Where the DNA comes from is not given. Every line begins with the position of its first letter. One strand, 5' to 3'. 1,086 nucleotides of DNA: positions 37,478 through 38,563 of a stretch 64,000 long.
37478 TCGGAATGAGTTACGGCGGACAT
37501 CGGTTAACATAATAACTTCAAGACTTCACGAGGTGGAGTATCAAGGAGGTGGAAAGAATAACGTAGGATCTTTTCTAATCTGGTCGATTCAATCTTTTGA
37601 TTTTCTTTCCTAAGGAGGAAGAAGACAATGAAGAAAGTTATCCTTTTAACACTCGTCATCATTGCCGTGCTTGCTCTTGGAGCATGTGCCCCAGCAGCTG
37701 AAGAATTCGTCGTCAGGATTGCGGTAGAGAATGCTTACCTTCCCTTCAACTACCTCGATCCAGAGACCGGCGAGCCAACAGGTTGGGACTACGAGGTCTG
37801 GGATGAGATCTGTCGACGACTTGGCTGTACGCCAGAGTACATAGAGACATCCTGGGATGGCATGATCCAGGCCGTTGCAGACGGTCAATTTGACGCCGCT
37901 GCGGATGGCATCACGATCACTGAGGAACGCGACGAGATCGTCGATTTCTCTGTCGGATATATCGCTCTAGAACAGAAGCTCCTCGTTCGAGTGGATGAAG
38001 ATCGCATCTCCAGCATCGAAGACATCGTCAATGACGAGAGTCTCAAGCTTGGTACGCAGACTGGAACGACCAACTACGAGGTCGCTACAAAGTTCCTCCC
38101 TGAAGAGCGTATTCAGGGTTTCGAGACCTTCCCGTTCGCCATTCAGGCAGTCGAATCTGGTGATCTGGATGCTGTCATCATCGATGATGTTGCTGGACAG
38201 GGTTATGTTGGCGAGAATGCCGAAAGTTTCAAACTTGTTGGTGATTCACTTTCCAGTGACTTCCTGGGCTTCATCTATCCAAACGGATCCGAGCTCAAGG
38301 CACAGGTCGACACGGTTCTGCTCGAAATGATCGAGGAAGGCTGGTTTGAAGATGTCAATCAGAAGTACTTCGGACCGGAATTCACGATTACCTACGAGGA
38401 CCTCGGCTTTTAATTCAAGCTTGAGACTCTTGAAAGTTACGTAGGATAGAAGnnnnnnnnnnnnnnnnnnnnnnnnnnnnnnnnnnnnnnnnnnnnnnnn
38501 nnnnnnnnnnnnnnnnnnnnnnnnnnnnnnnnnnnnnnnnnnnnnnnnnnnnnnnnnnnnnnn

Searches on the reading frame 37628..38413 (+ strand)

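Call 37: search_protein_families(library=ncbifam, proteins=[window:37628-38413:+], max_evalue=0.01)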
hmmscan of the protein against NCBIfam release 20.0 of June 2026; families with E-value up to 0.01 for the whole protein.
window:37628-38413:+ (261 aa): 13 families
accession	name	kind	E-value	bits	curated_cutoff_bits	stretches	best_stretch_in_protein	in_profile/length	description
TIGR01096.1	3A0103s03R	subfamily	5.9e-34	117.7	256.35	1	7-248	4-250/250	lysine/arginine/ornithine ABC transporter substrate-binding protein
NF007029.0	PRK09495.1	equivalog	2.8e-31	109.2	303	1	2-251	2-246/248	glutamine ABC transporter substrate-binding protein GlnH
NF008426.0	PRK11260.1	equivalog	4.8e-27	94.9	312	1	25-253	39-265/266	cystine ABC transporter substrate-binding protein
NF041764.1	ArtI_Ecoli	equivalog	2.3e-17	63.2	522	1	1-248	1-241/243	arginine ABC transporter substrate-binding protein ArtI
NF011583.0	PRK15007.1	subfamily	5.3e-16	58.7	358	1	1-248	1-241/243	arginine ABC transporter substrate-binding protein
TIGR02995.1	ectoine_ehuB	equivalog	3.9e-15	55.8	190.9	1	26-247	32-259/275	ectoine/hydroxyectoine ABC transporter substrate-binding protein EhuB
NF011586.0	PRK15010.1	equivalog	1e-14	54.8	440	1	1-249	1-254/260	lysine/arginine/ornithine ABC transporter substrate-binding protein ArgT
NF011965.0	PRK15437.1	equivalog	1.5e-14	54.2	459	1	1-249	1-254/260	histidine ABC transporter substrate-binding protein HisJ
NF041765.1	ArtJ_Ecoli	equivalog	5.8e-14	52.3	510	1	1-248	1-241/243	arginine ABC transporter substrate-binding protein ArtJ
NF052427.1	StpK7MSMEG_1200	equivalog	1.9e-13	49.8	900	1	31-245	366-582/601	serine/threonine protein kinase StpK7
NF008112.0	PRK10859.1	equivalog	9.5e-12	44.1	354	1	32-258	46-275/483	membrane-bound lytic murein transglycosylase MltF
NF008885.0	PRK11917.1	equivalog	1.3e-05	24.9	373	1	83-214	97-225/259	bifunctional adhesin/ABC transporter aspartate/glutamate-binding protein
TIGR04262.1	orph_peri_GRRM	subfamily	0.0033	16.7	190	1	75-186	54-159/257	extracellular substrate binding-like orphan protein GrrP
